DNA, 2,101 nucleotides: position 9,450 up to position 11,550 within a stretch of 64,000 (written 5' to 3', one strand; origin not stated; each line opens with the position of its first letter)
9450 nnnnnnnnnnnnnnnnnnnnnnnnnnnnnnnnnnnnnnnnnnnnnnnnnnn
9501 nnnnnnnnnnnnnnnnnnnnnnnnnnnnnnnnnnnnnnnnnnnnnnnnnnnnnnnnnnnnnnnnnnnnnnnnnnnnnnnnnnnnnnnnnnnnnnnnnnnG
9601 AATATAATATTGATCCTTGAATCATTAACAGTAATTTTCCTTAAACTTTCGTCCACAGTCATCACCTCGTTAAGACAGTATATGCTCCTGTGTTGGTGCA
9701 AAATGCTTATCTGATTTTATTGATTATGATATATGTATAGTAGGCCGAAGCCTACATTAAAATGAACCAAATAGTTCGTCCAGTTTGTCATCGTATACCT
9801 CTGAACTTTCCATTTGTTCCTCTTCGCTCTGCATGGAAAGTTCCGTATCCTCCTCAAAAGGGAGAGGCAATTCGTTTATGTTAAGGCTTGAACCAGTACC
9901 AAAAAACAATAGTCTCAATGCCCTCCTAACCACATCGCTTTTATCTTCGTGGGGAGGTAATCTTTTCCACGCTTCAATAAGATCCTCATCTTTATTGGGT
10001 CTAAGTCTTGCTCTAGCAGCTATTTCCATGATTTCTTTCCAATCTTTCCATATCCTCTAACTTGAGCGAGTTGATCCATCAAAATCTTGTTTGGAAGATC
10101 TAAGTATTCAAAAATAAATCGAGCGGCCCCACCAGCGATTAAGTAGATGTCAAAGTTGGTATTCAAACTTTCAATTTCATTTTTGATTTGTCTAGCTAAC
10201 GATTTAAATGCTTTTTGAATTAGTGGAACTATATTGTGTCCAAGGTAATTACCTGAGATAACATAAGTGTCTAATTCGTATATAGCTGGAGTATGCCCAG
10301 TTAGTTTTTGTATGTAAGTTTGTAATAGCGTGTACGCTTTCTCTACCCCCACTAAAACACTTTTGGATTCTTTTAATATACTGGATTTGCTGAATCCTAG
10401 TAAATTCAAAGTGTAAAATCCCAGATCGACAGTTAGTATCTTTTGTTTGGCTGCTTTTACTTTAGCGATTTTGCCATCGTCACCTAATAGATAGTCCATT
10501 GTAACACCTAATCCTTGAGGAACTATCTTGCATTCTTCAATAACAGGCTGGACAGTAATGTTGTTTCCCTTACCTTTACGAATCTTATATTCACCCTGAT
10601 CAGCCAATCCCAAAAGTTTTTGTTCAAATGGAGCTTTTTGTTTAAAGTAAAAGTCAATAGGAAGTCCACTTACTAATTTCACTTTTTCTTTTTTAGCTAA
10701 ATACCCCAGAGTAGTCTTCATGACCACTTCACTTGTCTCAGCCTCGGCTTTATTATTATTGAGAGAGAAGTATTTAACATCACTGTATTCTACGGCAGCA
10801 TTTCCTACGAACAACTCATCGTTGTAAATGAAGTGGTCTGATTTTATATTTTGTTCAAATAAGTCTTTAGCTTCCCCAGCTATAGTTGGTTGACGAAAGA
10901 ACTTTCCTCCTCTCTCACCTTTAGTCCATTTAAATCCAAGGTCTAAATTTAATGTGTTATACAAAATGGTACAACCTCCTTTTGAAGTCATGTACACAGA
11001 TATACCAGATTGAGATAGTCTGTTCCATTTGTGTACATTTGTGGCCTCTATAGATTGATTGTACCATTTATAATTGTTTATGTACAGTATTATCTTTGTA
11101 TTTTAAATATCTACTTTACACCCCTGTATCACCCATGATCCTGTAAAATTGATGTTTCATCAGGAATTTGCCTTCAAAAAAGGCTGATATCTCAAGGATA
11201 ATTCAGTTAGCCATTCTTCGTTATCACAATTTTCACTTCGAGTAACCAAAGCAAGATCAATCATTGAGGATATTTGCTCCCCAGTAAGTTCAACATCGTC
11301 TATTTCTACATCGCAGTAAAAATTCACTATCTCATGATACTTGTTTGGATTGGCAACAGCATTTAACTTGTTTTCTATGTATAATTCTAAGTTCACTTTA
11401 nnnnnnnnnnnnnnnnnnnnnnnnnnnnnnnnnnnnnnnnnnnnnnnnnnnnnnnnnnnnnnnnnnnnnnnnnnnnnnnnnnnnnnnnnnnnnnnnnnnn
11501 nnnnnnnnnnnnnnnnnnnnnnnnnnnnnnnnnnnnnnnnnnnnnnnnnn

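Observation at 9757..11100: Phage-borne actin-like (ParM-family) ATPase with overlapping RHH adaptor and TGTACA repeat array, a putative parMRC-type positioning system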

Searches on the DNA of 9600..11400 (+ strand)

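Call 5: search_dna_similar(query=window:9600-11400:+, collection=phages, mode=near, max_rows=20)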
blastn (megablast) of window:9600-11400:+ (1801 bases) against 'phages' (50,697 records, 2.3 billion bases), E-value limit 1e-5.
No match.

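Call 67: search_rna_families(source=window, start=9600, end=11400, threshold=evalue, max_evalue=1)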
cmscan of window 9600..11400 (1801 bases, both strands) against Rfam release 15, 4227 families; matches with E-value up to 1: 1.
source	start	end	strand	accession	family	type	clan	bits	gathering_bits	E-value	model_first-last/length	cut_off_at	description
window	11169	11270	-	RF01218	snR41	Gene; snRNA; snoRNA; CD-box;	CL00068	23.6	50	0.47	1-111/111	no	Small nucleolar RNA snR41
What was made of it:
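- Tried and rejected: Rfam gave no credible family for the leader; the only hit was a chance snoRNA match at E 0.47 (call 67).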
